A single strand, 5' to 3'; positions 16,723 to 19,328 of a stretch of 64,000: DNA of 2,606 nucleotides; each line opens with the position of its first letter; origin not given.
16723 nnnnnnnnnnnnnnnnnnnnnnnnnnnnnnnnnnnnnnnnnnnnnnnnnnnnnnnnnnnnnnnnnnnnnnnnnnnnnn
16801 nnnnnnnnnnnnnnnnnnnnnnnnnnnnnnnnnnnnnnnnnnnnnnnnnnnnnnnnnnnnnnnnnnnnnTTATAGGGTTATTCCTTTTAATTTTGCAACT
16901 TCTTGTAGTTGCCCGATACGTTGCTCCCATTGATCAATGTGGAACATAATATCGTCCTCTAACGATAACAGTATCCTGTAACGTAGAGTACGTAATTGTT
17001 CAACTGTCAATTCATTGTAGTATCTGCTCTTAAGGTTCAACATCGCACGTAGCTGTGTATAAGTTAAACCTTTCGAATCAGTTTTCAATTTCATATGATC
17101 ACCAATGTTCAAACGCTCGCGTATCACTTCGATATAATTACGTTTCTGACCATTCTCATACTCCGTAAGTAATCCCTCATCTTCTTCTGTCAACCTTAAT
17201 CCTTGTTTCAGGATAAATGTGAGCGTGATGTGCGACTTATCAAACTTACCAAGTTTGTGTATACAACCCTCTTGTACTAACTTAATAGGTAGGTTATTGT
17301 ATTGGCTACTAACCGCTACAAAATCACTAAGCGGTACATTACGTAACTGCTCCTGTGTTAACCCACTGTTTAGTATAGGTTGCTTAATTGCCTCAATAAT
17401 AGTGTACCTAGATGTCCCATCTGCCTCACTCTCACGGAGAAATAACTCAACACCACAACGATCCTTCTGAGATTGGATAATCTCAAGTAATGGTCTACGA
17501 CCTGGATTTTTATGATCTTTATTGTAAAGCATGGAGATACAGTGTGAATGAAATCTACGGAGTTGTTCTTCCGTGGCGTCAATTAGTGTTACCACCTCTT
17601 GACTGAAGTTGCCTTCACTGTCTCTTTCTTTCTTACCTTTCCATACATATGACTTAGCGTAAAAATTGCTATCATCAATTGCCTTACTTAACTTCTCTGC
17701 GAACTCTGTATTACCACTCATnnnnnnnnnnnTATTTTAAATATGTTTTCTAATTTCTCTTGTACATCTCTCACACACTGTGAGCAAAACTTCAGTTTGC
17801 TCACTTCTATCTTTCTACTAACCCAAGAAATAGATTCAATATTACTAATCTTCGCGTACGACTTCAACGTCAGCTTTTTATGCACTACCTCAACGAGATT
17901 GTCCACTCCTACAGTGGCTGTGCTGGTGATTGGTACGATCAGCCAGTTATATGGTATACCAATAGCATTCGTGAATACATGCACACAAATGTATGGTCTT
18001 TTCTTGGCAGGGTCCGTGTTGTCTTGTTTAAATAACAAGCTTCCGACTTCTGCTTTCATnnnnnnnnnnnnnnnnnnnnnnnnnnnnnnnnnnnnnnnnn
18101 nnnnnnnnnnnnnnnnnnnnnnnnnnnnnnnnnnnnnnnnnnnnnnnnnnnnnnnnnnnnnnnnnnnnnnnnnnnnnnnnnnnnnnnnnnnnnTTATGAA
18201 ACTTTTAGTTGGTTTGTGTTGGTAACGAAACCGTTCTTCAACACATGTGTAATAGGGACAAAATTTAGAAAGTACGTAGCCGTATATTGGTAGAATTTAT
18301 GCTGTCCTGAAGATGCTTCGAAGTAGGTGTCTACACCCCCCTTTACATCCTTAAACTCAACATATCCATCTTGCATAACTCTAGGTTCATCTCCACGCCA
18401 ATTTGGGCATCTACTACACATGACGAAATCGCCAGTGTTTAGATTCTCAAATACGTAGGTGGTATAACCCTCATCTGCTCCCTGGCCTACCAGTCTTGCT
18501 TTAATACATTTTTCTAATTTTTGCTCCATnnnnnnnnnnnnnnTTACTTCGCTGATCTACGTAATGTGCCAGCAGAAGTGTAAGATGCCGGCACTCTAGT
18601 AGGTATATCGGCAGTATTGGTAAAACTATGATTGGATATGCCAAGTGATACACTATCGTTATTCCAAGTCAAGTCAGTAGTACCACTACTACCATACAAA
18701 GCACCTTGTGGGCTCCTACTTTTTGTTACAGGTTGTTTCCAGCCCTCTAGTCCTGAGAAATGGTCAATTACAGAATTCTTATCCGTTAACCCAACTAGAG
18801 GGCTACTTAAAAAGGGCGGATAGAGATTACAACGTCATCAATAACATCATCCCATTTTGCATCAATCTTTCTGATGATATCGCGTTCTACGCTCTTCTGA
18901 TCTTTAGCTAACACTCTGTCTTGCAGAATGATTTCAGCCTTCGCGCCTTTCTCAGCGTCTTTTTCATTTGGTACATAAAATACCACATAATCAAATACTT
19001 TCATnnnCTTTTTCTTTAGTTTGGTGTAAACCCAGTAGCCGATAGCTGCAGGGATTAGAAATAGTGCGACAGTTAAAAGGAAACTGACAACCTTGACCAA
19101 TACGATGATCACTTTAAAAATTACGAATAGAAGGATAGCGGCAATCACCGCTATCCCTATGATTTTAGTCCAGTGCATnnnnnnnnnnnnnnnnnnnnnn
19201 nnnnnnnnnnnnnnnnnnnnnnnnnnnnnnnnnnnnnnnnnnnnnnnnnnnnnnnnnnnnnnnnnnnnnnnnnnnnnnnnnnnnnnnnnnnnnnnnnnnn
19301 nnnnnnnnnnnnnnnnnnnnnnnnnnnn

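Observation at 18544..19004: Textbook -1 programmed ribosomal frameshift site linking a 65-aa ORF to a 90-codon start-less extension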

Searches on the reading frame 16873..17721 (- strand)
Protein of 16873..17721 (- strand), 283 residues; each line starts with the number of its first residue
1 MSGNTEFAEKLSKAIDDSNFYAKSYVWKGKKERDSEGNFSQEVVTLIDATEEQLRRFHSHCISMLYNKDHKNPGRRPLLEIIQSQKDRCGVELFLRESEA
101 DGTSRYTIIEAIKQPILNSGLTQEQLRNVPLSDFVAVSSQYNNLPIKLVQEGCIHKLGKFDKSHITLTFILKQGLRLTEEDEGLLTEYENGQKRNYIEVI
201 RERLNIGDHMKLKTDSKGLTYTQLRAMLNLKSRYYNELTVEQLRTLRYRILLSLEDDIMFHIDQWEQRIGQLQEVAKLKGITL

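Call 52: search_protein_families(library=pfam, proteins=[window:16873-17721:-], max_evalue=1)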
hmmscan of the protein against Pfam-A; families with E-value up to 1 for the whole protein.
window:16873-17721:- (283 aa): 0 families

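Call 53: search_protein_families(library=phrogs, proteins=[window:16873-17721:-], max_evalue=1)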
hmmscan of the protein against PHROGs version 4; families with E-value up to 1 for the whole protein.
window:16873-17721:- (283 aa): 1 family
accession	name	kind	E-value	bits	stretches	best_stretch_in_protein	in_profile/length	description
phrog_24495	-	unknown function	0.35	11.7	1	167-238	35-100/113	-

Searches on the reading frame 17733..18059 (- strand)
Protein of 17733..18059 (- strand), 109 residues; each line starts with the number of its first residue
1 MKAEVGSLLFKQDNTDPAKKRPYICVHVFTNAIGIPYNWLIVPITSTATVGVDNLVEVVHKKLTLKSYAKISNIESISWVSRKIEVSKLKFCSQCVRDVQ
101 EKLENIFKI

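Call 52: search_protein_families(library=pfam, proteins=[window:17733-18059:-], max_evalue=1)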
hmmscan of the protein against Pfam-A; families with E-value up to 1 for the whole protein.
window:17733-18059:- (109 aa): 1 family
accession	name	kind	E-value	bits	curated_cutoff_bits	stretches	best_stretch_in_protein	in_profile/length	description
PF17026.10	zf-RRPl_C4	-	0.016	15.8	28.9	1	60-107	51-98/108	Putative ribonucleoprotein zinc-finger pf C4 type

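Call 53: search_protein_families(library=phrogs, proteins=[window:17733-18059:-], max_evalue=1)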
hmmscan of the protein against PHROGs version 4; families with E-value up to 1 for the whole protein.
window:17733-18059:- (109 aa): 3 families
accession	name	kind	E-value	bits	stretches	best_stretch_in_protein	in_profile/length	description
phrog_14851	-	unknown function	0.023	15.8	1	37-75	33-69/71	-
phrog_3294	-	unknown function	0.027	15.8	1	69-108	36-77/133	-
phrog_1412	-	moron, auxiliary metabolic gene and host takeover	0.083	13.6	1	53-80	175-202/237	antitoxin mazE-like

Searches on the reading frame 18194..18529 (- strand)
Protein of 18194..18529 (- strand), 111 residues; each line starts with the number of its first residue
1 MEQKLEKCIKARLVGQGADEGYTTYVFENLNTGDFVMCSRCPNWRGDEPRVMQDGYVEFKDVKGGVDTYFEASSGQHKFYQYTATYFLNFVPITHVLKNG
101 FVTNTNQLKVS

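Call 11: find_related_loci(query=window:18194-18529:-, collection=viral_contigs, flank=4000)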
Query window:18194-18529:- (111 aa) in viral_contigs; peptide patterns used: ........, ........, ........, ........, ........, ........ (x = any residue, [..] = any of these).
11 stretches matched a pattern; 7 encode a relative of the query (tblastn E <= 1e-3); 7 distinct loci.
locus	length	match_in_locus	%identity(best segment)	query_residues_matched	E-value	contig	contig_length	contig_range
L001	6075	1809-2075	35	6-91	7e-15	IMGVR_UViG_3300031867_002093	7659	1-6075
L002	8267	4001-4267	35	6-91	7e-15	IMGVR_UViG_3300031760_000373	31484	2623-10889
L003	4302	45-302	40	9-91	2e-13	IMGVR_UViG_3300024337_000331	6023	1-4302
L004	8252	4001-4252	35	21-102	3e-13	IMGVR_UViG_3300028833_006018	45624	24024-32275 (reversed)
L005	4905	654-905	33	21-102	1e-12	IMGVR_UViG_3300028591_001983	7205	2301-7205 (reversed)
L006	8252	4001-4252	34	21-102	2e-12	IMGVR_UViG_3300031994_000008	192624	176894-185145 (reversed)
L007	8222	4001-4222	36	21-92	3e-12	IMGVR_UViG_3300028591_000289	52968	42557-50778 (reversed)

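Call 52: search_protein_families(library=pfam, proteins=[window:18197-18529:-], max_evalue=1)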
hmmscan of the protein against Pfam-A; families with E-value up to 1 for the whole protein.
window:18197-18529:- (111 aa): 0 families

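Call 53: search_protein_families(library=phrogs, proteins=[window:18197-18529:-], max_evalue=1)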
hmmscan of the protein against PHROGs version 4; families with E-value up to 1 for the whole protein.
window:18197-18529:- (111 aa): 0 families

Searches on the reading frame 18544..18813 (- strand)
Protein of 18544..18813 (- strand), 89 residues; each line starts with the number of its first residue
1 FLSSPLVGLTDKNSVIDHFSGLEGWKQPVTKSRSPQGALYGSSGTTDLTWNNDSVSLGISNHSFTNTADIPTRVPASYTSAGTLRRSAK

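Call 8: search_dna_similar(query=window:18544-18813:-, collection=phages, mode=protein, max_evalue=10, max_rows=30)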
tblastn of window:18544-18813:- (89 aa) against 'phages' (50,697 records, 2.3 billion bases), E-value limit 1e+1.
Records with a match: 4; places in all: 4; records where one place covers at least 80% of the query: 0.
Best place of each record, by identity: <60% 4.
By first word of the organism name: Vibrio 2; ssRNA 2.
By host as written in the record: Vibrio cyclitrophicus 2; - 2.
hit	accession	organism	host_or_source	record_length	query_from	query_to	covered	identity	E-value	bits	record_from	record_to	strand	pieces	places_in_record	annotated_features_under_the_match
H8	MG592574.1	Vibrio phage 1.204.O._10N.222.46.F12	Vibrio cyclitrophicus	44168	12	75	72%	29.7%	5e+0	31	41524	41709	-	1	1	coil containing protein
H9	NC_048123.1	Vibrio phage 1.204.O._10N.222.46.F12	Vibrio cyclitrophicus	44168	12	75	72%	29.7%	5e+0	31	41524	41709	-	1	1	coil containing protein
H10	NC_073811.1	ssRNA phage SRR7976299_1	activated sludge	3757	10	64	62%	30.4%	8e-1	33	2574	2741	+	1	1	SRR7976299_1_3: RNA-directed RNA polymerase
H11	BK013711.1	ssRNA phage SRR7976299_1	activated sludge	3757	10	64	62%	30.4%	8e-1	33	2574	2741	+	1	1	SRR7976299_1_3: RNA-directed RNA polymerase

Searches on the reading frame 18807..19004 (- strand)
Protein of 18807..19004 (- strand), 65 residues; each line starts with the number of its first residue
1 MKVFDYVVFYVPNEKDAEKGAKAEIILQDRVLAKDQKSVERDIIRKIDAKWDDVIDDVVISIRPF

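Call 7: search_dna_similar(query=window:18807-19004:-, collection=phages, mode=protein, max_evalue=10, max_rows=30)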
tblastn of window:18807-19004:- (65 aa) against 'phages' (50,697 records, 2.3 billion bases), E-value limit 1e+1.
Records with a match: 2; places in all: 2; records where one place covers at least 80% of the query: 2.
Best place of each record, by identity: <60% 2.
By first word of the organism name: uncultured 2.
By host as written in the record: - 2.
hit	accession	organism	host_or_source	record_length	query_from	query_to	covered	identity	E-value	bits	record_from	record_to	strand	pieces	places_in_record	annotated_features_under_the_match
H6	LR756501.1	uncultured phage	metagenomic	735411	3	65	97%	29.7%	1e+1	29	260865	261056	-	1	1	record has no annotation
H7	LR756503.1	uncultured phage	metagenomic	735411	3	65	97%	29.7%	1e+1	29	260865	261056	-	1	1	record has no annotation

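Call 10: find_related_loci(query=window:18807-19004:-, collection=viral_contigs, flank=4000)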
Query window:18807-19004:- (65 aa) in viral_contigs; peptide patterns used: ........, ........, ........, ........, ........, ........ (x = any residue, [..] = any of these).
37 stretches matched a pattern, but none encodes a relative of the query by tblastn (E <= 1e-3).

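Call 81: search_solved_structures(query=A6, max_evalue=10)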
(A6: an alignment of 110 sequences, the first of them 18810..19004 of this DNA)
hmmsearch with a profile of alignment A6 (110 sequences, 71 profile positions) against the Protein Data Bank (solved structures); distinct sequences matched with E-value up to 10: 3.
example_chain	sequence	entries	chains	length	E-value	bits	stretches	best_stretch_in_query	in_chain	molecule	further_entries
8c7s_A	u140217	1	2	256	0.42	14.1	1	36-64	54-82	Global transcriptional regulator CodY (Fragment)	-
8c7o_A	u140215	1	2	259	0.43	14.1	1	36-64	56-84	Global transcriptional regulator CodY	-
5ey0_B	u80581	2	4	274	0.48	13.9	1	36-64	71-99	GTP-sensing transcriptional pleiotropic repressor CodY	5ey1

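Call 89: predict_structure(alignment_id=A6)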
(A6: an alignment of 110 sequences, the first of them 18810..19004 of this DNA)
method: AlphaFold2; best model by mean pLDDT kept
length: 65 residues; sequences in the alignment: 110
mean_pLDDT: 94.1   pTM: 0.74
mean pLDDT of the five models: 94.1, 93.0, 86.8, 86.5, 84.8
residues with pLDDT >= 90: 59; 70-90: 6; 50-70: 0; < 50: 0
segments of 3 or more residues with pLDDT < 50: none
pLDDT, mean of each block of 10 residues (from residue 1): 96 92 95 96 92 92 95
secondary structure, 60 per line:
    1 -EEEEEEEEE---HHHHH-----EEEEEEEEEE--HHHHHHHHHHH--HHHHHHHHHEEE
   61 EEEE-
elements in order: E2-10 H14-18 E24-33 H36-46 H49-57 E58-64

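Call 93: fold_search(model_id=the predicted structure, library=viral)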
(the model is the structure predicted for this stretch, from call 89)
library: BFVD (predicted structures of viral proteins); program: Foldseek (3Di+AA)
matches with E <= 10: 733; with E <= 0.001: 0
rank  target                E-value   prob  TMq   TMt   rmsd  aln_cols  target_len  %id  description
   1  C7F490                4.8e-02  0.99  0.59  0.65   3.4        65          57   17  (no name in the UniProt tables at hand)
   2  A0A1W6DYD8            6.3e-02  0.97  0.59  0.58   4.2        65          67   14  Uncharacterized protein [Aeromonas phage phiA8-29]
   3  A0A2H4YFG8            7.3e-02  0.69  0.43  0.43   5.4        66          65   14  Uncharacterized protein [Citrobacter phage CF1 ERZ-2017]
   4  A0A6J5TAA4            8.4e-02  0.92  0.53  0.40   4.5        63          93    8  Uncharacterized protein [uncultured Caudovirales phage]
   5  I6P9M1                8.9e-02  0.30  0.34  0.33   7.6        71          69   14  (no name in the UniProt tables at hand)
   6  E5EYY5                9.6e-02  0.98  0.56  0.59   3.9        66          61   23  (no name in the UniProt tables at hand)
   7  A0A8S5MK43            9.6e-02  0.77  0.49  0.45   5.2        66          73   14  Uncharacterized protein [Siphoviridae sp. ctrpg19]
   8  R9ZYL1                1.2e-01  0.85  0.58  0.54   6.4        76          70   14  Uncharacterized protein [Cellulophaga phage phi19:3]
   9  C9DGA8                1.2e-01  0.47  0.39  0.40   5.1        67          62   10  Uncharacterized protein [Delftia phage PhiW-14]
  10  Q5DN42                1.3e-01  0.90  0.59  0.53   5.7        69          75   14  Gp63 [Alphaproteobacteria phage PhiJL001]
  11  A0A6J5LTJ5            1.3e-01  0.87  0.53  0.58   3.2        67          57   10  Uncharacterized protein [uncultured Caudovirales phage]
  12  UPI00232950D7         1.4e-01  0.97  0.64  0.68   3.3        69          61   16  (no name look-up for this kind of identifier)
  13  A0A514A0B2            1.4e-01  0.69  0.49  0.44   3.7        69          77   10  Uncharacterized protein [Aeromonas phage LAh_7]
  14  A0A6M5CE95            1.4e-01  0.47  0.40  0.37   7.0        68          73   13  (no name in the UniProt tables at hand)
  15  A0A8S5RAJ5            1.7e-01  0.69  0.50  0.15   4.3        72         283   21  Uncharacterized protein [virus sp. ct9pU4]
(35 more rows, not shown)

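Call 109: search_protein_families(library=ncbifam, proteins=[window:18810-19004:-], max_evalue=1)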
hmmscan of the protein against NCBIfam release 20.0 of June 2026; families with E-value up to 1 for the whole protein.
window:18810-19004:- (65 aa): 0 families

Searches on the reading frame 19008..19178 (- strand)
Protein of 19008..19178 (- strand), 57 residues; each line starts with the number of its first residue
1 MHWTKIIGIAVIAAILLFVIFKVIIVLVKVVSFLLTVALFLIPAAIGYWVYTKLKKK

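Call 52: search_protein_families(library=pfam, proteins=[window:19008-19178:-], max_evalue=1)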
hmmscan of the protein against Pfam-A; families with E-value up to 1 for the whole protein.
window:19008-19178:- (57 aa): 0 families

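Call 53: search_protein_families(library=phrogs, proteins=[window:19008-19178:-], max_evalue=1)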
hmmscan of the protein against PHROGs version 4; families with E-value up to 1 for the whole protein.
window:19008-19178:- (57 aa): 2 families
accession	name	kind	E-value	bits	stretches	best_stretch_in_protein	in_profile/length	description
phrog_22787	-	moron, auxiliary metabolic gene and host takeover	0.095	13.9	1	34-56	52-74/76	membrane protein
phrog_369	-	unknown function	0.13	13.8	1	1-22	27-48/56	-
